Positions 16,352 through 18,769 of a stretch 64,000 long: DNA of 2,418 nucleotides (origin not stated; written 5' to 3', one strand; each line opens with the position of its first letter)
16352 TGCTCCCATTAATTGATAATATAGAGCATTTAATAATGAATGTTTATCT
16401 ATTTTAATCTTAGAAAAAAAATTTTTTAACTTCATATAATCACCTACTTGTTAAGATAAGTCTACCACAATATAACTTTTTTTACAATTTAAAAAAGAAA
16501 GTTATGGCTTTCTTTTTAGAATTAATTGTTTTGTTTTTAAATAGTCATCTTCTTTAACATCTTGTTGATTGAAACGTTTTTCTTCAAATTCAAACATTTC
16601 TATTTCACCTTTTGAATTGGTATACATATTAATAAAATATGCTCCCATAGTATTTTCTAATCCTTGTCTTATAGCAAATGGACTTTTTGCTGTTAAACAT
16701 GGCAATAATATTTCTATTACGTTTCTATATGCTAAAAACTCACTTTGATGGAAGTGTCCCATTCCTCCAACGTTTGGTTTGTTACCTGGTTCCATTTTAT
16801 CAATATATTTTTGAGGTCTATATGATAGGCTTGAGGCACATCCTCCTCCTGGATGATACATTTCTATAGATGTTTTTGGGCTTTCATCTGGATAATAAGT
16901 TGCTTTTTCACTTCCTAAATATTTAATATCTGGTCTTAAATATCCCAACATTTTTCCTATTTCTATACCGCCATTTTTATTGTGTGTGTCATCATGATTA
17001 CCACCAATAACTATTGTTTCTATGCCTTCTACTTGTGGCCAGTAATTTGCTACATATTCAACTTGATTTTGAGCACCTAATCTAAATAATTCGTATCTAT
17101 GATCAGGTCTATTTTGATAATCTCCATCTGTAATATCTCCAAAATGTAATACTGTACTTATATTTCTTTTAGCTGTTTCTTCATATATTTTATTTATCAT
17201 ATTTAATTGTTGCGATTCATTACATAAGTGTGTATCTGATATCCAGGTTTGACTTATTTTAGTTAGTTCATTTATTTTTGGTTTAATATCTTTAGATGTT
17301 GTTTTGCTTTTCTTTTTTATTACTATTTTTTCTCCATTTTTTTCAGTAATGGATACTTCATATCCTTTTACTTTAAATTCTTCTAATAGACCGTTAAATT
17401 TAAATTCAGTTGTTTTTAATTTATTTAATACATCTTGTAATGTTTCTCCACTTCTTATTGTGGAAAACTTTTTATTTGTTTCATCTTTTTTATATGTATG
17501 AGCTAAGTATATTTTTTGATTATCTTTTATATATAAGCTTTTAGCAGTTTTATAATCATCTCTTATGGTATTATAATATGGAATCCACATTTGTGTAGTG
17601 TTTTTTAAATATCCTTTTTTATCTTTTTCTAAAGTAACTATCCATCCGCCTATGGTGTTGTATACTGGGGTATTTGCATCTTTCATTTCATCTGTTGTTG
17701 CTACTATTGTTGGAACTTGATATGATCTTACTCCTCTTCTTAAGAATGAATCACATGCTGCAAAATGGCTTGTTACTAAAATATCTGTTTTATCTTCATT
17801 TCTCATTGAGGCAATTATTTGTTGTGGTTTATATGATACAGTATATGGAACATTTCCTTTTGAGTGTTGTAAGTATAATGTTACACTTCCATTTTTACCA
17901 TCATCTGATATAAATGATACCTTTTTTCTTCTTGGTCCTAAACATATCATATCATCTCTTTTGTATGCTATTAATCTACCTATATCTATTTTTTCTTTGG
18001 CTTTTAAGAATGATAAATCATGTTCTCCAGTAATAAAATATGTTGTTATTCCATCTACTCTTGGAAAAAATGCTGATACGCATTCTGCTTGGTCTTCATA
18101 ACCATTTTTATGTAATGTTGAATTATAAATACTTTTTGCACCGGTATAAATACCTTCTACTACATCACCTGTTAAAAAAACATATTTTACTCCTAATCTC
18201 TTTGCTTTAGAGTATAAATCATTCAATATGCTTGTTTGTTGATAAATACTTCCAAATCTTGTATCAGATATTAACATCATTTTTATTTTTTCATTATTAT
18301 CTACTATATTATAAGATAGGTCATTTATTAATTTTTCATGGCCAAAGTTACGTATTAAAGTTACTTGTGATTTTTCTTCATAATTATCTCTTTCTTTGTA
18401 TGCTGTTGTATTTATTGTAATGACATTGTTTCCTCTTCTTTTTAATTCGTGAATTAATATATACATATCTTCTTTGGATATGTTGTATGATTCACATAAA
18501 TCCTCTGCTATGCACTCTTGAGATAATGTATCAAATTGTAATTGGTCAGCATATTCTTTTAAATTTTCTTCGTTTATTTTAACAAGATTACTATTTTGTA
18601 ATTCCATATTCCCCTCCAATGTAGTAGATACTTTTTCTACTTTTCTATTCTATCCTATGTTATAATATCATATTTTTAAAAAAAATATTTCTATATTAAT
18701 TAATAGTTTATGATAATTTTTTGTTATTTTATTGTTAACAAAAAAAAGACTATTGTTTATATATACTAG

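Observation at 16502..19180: Tandem metallophosphoesterase with a degenerate N-terminal catalytic domain, next to an SSB that lacks the acidic C-terminal tail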

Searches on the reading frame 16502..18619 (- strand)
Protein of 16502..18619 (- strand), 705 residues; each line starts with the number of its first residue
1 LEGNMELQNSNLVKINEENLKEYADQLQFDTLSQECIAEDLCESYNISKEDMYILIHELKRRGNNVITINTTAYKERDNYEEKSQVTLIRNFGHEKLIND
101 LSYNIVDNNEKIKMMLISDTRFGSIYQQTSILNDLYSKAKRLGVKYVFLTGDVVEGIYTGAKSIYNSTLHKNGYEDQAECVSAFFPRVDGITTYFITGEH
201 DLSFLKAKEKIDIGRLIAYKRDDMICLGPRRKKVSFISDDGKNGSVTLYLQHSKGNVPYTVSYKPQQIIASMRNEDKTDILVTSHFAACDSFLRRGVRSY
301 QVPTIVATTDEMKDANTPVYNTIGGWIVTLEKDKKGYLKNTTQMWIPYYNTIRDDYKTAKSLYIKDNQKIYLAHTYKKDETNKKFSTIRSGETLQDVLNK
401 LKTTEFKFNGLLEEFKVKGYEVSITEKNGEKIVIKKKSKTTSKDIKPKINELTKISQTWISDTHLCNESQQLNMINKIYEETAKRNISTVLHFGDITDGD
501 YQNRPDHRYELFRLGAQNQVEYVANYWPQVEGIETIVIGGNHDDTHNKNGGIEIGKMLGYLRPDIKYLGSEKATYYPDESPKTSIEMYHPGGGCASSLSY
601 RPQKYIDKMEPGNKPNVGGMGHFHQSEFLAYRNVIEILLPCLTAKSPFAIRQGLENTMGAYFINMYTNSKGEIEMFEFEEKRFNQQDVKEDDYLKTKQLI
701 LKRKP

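Call 3: search_protein_families(library=pfam, proteins=[window:16502-18619:-], max_evalue=1)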
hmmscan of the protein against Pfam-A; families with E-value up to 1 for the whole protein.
window:16502-18619:- (705 aa): 4 families
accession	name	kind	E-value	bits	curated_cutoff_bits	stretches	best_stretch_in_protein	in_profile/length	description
PF00149.33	Metallophos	-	3.4e-12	47.6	21.5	2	460-554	6-85/191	Calcineurin-like phosphoesterase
PF12850.12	Metallophos_2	-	1.4e-06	28.8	27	1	460-629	6-122/154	Calcineurin-like phosphoesterase superfamily domain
PF21120.3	MCM_WH_arc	-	0.036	14.5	26.1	1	19-63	9-52/63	Archaeal MCM, winged-helix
PF08647.16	BRE1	-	0.29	11.7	27.9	1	359-416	22-79/95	BRE1 E3 ubiquitin ligase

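Call 4: search_protein_families(library=ncbifam, proteins=[window:16502-18619:-], max_evalue=1)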
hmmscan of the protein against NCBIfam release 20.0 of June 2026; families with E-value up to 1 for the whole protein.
window:16502-18619:- (705 aa): 5 families
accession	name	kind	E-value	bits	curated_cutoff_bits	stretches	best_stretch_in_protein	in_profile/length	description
NF003118.0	PRK04036.1-3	equivalog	1.3e-10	40.8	445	2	97-201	209-319/481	DNA-directed DNA polymerase II small subunit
TIGR01472.1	gmd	equivalog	0.0011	18.2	415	1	473-535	40-108/342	GDP-mannose 4,6-dehydratase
TIGR04123.1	P_estr_lig_assc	hypoth_equivalog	0.014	14.8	150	0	518-548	84-116/207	ligase-associated DNA damage response endonuclease PdeM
NF003344.0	PRK04358.1-5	equivalog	0.047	13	241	1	47-147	81-177/194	hypothetical protein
TIGR02360.1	pbenz_hydroxyl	equivalog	0.054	12.3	538.7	1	106-180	80-152/390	4-hydroxybenzoate 3-monooxygenase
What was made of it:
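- On PolD DP1 / polymerase B-subunit family (NF003118, PF04042, COG1311): NF003118 scores 40.8 bits against a cut-off of 445 (call 4).
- NCBIfam NF003118, E 1.3e-10 (call 4).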

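Call 8: find_homologous_proteins(query=window:16502-18619:-, max_evalue=0.001)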
Query window:16502-18619:- (705 aa): 167 proteins with E <= 0.001 among 8000 candidates; the best 120 are listed.
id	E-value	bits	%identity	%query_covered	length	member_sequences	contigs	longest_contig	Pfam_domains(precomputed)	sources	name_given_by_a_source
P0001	0.0e+0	1593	100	99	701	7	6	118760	PF12850.13,PF00149.34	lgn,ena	-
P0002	0.0e+0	1380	85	99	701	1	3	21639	PF12850.13,PF00149.34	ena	-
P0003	0.0e+0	1358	84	98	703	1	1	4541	PF12850.13,PF00149.34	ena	-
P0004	0.0e+0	1242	76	98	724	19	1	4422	PF12850.13,PF00149.34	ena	-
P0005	0.0e+0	1235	76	99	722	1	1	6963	PF00149.34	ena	-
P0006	0.0e+0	1234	75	100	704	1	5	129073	PF00149.34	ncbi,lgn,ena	-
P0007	0.0e+0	1231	75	98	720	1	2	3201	PF00149.34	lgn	-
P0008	0.0e+0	1223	75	98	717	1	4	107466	PF00149.34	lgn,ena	-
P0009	0.0e+0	1222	75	98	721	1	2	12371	PF00149.34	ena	-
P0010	0.0e+0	1222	75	98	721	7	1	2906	PF00149.34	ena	-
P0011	0.0e+0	1220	76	98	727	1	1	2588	PF12850.13,PF00149.34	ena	-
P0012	0.0e+0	1216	74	98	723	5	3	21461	-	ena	-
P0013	0.0e+0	1211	74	99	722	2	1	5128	PF00149.34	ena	-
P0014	0.0e+0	1200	74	99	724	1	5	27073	PF12850.13,PF00149.34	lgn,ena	-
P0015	0.0e+0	1197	73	99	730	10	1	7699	PF00149.34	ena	-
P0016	0.0e+0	1188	73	99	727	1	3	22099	PF00149.34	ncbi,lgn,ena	-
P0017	0.0e+0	1188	73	98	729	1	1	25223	PF00149.34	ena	-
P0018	0.0e+0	1186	73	99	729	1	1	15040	PF00149.34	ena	-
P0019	0.0e+0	1184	73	99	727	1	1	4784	PF00149.34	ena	-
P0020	0.0e+0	1178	73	98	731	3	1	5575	PF12850.13,PF00149.34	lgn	-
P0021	0.0e+0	1163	71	98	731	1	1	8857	PF12850.13,PF00149.34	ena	-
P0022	0.0e+0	1163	71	98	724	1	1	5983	PF00149.34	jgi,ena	-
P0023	0.0e+0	1161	72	98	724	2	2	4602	PF00149.34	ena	-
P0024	0.0e+0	1158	72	98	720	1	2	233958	PF00149.34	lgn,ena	-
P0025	0.0e+0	1158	72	98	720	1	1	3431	PF00149.34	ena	-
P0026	0.0e+0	1155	71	99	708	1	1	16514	PF00149.34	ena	-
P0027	0.0e+0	1153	71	99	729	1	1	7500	PF12850.13,PF00149.34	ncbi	-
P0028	0.0e+0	1153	71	98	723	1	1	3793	PF12850.13,PF00149.34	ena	-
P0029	0.0e+0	1151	70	99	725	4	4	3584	PF00149.34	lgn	-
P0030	0.0e+0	1151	71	98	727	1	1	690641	PF12850.13,PF00149.34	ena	-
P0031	0.0e+0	1147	69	98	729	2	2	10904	PF12850.13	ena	-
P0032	0.0e+0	1143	71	98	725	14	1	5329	PF12850.13,PF00149.34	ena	-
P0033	0.0e+0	1135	70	99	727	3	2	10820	PF00149.34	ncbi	-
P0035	0.0e+0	1130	70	98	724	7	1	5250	PF12850.13,PF00149.34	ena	-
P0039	0.0e+0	1123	70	100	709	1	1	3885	PF00149.34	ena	-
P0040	0.0e+0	1122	69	100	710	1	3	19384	PF12850.13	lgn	-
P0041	0.0e+0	1122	68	99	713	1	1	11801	PF12850.13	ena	-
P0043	0.0e+0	1122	68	99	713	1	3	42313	PF12850.13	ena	-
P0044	0.0e+0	1121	68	99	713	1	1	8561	PF12850.13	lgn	-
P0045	0.0e+0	1119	69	99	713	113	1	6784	PF12850.13,PF00149.34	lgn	-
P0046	0.0e+0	1119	68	99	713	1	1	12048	PF12850.13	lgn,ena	-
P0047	0.0e+0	1119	68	99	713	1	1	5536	PF12850.13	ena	-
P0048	0.0e+0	1118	69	99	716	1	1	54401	PF12850.13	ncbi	-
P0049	0.0e+0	1117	68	99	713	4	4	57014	PF12850.13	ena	-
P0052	0.0e+0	1111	68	97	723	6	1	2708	PF00149.34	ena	-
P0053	0.0e+0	1111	68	100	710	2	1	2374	PF12850.13,PF00149.34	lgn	-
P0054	0.0e+0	1109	69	98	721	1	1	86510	PF00149.34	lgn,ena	-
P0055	0.0e+0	1109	68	98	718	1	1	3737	PF12850.13,PF00149.34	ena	-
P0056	0.0e+0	1108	68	98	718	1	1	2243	PF12850.13,PF00149.34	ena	-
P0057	0.0e+0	1108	68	98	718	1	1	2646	PF12850.13,PF00149.34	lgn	-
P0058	0.0e+0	1107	68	98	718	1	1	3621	PF12850.13,PF00149.34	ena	-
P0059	0.0e+0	1107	68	98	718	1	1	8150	PF12850.13,PF00149.34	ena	-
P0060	0.0e+0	1107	68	98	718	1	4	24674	PF12850.13,PF00149.34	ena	-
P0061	0.0e+0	1107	68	98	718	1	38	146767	PF12850.13,PF00149.34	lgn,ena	-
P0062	0.0e+0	1107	68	98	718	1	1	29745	PF12850.13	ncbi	ncbi:MAG: metallophosphoesterase [Bacilli bacterium]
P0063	0.0e+0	1107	68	98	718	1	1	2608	PF12850.13,PF00149.34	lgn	-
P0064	0.0e+0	1106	68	98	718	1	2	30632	PF12850.13,PF00149.34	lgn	-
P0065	0.0e+0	1106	68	98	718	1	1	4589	PF12850.13,PF00149.34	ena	-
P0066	0.0e+0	1106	68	98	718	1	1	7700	PF12850.13,PF00149.34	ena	-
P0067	0.0e+0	1106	68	98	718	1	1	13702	PF12850.13,PF00149.34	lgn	-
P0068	0.0e+0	1106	67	99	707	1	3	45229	PF12850.13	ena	-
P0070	0.0e+0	1106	68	98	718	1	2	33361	PF12850.13,PF00149.34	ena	-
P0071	0.0e+0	1106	68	98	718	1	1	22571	PF12850.13,PF00149.34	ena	-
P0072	0.0e+0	1106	68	98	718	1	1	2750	PF12850.13,PF00149.34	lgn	-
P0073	0.0e+0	1106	68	98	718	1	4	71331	PF12850.13,PF00149.34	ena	-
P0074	0.0e+0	1106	68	98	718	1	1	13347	PF12850.13,PF00149.34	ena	-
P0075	0.0e+0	1105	68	98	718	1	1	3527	PF12850.13,PF00149.34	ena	-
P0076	0.0e+0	1105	67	98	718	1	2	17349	PF12850.13,PF00149.34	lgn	-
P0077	0.0e+0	1105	68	98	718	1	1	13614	PF12850.13,PF00149.34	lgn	-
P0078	0.0e+0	1105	68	98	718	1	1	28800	PF12850.13,PF00149.34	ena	-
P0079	0.0e+0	1105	68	98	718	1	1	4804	PF12850.13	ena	-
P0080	0.0e+0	1105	68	100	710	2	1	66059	PF12850.13,PF00149.34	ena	-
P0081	0.0e+0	1105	66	100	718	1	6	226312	PF12850.13,PF00149.34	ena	-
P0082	0.0e+0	1105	68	98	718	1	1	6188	PF12850.13,PF00149.34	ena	-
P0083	0.0e+0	1104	67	98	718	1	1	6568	PF12850.13,PF00149.34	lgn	-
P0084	0.0e+0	1104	68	98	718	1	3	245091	PF12850.13,PF00149.34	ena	-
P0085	0.0e+0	1104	68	98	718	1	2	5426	PF12850.13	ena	-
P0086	0.0e+0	1104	68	98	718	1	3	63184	PF12850.13,PF00149.34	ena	-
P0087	0.0e+0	1104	68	98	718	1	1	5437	PF12850.13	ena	-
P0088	0.0e+0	1104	66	100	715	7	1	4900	PF12850.13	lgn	-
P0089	0.0e+0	1104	68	98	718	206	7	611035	PF12850.13,PF00149.34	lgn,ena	-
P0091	0.0e+0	1104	68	98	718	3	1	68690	PF12850.13,PF00149.34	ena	-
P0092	0.0e+0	1103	68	98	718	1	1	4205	PF12850.13,PF00149.34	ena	-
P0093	0.0e+0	1103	68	98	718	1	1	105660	PF12850.13,PF00149.34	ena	-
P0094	0.0e+0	1103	67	98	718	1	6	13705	PF12850.13,PF00149.34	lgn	-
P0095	0.0e+0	1102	67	98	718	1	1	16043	PF12850.13,PF00149.34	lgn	-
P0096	0.0e+0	1102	66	100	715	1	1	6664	PF12850.13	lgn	-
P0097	0.0e+0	1100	67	98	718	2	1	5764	PF12850.13,PF00149.34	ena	-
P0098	0.0e+0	1098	65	100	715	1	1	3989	PF12850.13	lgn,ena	-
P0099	0.0e+0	1097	68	99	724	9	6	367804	PF00149.34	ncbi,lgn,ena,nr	ncbi:MAG: hypothetical protein IKH54_07430 [Bacilli bacterium]|nr:hypothetical protein [Bacilli bact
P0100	0.0e+0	1094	69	99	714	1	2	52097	PF00149.34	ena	-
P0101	0.0e+0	1089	69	99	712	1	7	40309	PF00149.34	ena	-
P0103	0.0e+0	1087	68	98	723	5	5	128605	PF00149.34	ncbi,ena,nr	ncbi:MAG: metallophosphoesterase family protein [Bacilli bacterium]|nr:metallophosphoesterase family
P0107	0.0e+0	1082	66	100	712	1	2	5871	PF12850.13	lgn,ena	-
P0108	0.0e+0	1081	66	100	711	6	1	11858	PF12850.13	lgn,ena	-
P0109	0.0e+0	1080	67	98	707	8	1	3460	PF12850.13,PF00149.34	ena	-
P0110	0.0e+0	1079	66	98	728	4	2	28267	PF00149.34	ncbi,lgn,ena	-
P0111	0.0e+0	1078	66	99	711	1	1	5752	PF12850.13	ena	-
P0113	0.0e+0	1075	66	99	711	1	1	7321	PF12850.13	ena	-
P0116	0.0e+0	1071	64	100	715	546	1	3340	PF12850.13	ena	-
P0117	0.0e+0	1067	66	98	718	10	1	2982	PF12850.13,PF00149.34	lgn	-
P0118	0.0e+0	1060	66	99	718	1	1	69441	PF00149.34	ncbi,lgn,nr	ncbi:MAG: metallophosphoesterase [Bacilli bacterium]|nr:metallophosphoesterase [Bacilli bacterium]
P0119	0.0e+0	1055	65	98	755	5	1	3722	PF00149.34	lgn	-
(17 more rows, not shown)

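Call 12: search_solved_structures(query=A1, max_evalue=1, show_alignments=3)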
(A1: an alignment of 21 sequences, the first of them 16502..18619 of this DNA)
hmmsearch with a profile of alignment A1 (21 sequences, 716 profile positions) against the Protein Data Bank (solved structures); distinct sequences matched with E-value up to 1: 1.
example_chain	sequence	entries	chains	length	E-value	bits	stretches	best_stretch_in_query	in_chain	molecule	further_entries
5ihe_A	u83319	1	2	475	0.81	11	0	121-212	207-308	DNA polymerase II small subunit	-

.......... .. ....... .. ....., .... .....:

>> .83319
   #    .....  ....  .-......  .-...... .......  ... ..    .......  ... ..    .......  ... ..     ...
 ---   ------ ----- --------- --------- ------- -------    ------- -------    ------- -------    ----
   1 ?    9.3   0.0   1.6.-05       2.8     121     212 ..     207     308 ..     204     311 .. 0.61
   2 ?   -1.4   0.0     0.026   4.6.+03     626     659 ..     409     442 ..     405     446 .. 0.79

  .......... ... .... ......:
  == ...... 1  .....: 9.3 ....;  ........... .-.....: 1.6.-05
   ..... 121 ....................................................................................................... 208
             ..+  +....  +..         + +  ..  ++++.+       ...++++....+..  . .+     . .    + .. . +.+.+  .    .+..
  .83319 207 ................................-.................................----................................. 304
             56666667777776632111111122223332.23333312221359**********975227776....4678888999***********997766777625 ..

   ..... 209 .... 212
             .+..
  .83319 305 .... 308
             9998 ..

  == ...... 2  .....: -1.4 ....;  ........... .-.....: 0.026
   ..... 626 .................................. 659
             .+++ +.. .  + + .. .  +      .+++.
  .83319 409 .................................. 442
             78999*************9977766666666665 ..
